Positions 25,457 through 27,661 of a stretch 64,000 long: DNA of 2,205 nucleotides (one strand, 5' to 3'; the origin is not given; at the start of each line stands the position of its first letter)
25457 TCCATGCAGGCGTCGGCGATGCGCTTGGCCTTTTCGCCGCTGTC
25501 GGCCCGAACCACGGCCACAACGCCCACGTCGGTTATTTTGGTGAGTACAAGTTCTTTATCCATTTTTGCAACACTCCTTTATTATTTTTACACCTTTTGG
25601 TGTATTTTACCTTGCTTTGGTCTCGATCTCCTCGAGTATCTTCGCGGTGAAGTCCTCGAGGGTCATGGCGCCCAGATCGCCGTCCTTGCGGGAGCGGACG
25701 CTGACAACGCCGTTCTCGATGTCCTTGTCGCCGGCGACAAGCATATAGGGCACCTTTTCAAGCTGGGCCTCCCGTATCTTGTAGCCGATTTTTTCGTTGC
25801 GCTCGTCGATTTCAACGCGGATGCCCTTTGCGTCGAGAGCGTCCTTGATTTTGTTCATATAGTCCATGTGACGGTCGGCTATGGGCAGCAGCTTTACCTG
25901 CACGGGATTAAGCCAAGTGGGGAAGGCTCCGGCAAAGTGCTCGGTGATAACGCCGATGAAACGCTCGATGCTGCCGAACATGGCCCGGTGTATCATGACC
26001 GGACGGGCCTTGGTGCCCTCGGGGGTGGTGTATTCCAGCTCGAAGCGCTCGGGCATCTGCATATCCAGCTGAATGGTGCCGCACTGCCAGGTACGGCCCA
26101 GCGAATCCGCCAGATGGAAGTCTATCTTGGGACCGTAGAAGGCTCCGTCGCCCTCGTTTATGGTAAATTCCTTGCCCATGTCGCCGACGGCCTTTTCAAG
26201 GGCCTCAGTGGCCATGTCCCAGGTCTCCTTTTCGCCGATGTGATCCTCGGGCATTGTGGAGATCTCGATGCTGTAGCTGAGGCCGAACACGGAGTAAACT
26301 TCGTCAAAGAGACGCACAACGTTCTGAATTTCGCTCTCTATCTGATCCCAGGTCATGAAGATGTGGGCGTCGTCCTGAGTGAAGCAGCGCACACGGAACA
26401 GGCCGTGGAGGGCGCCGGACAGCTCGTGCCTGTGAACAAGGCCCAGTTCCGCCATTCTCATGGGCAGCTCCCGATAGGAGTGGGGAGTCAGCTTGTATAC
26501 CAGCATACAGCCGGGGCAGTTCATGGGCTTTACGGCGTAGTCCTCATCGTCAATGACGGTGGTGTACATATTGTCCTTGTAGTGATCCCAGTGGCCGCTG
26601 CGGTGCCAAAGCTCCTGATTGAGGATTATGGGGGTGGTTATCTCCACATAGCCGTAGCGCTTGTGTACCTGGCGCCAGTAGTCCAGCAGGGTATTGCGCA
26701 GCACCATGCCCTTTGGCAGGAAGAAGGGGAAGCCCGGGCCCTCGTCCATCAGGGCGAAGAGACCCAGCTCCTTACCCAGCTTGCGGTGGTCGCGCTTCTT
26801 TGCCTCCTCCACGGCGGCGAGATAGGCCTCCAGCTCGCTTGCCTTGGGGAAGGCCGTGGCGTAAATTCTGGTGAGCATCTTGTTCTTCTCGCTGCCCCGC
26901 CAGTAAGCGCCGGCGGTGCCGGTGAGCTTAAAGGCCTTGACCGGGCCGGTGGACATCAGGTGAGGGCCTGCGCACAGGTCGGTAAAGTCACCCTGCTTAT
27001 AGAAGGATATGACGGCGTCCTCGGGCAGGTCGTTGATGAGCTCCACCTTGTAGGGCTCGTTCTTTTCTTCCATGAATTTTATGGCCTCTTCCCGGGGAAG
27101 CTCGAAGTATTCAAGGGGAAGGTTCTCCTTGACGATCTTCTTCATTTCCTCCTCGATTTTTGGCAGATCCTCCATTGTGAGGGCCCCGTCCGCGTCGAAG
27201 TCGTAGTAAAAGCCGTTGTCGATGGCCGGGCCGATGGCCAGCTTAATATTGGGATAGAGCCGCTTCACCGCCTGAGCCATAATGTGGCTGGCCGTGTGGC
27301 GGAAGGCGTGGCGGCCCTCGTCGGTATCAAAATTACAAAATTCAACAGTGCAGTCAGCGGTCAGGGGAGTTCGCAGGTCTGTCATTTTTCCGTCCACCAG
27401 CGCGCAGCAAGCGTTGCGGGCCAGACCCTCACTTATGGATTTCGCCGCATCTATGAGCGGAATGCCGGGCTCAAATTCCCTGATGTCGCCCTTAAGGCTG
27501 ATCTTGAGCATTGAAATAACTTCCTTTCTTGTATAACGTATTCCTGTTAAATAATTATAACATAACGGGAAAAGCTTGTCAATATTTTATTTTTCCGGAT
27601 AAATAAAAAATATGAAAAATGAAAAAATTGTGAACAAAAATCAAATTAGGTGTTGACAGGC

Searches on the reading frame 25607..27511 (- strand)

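Call 16: search_protein_families(library=pfam, proteins=[window:25607-27511:-], max_evalue=0.001)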
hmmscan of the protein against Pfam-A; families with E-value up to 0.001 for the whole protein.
window:25607-27511:- (634 aa): 4 families
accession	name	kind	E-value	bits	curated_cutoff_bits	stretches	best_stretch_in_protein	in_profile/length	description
PF00587.30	tRNA-synt_2b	-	2.1e-45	155.4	29.3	1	319-526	4-179/179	tRNA synthetase class II core domain (G, H, P, S and T)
PF03129.25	HGTP_anticodon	-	3.3e-25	88.5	21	1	538-627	1-93/94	Anticodon binding domain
PF07973.19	tRNA_SAD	-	6.5e-16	58.5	24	1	168-217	1-44/44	Threonyl and Alanyl tRNA synthetase second additional domain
PF02824.27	TGS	-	4.3e-09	36.7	22.2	1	7-59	7-59/60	TGS domain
